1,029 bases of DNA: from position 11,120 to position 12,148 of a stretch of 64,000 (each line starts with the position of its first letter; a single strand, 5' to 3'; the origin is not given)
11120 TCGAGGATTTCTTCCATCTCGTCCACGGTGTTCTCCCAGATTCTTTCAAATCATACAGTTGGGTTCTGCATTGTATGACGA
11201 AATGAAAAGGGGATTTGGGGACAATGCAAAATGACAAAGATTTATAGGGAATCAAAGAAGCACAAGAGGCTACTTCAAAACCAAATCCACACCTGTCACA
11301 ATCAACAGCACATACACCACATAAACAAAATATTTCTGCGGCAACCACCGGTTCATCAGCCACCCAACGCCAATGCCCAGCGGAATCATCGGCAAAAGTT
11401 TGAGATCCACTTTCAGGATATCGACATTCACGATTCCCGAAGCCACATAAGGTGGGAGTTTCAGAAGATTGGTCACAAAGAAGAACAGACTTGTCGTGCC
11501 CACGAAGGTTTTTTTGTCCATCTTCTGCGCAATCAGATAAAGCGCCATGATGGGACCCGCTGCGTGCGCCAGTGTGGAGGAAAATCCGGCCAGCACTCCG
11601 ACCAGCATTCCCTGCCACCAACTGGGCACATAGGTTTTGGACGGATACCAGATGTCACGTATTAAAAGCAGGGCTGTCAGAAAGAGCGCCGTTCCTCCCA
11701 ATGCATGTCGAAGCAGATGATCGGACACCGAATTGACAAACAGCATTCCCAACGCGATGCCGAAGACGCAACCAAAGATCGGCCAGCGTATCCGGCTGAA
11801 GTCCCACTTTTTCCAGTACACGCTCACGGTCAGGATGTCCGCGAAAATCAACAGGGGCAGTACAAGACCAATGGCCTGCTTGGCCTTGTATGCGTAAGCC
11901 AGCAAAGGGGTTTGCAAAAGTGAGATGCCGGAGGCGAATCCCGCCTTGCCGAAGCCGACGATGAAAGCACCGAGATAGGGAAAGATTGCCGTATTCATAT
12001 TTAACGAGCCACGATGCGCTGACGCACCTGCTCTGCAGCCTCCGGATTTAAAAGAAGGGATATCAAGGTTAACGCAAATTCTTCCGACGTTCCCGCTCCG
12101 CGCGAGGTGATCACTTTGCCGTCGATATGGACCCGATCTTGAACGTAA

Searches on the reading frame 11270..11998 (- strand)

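Call 78: search_protein_families(library=pfam, proteins=[window:11270-11998:-], max_evalue=0.001)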
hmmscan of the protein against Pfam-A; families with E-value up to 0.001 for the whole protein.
window:11270-11998:- (242 aa): 1 family
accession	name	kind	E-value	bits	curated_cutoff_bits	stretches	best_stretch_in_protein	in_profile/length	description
PF01925.25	TauE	-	4.1e-32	112.2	32.6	1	9-238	3-236/237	Sulfite exporter TauE/SafE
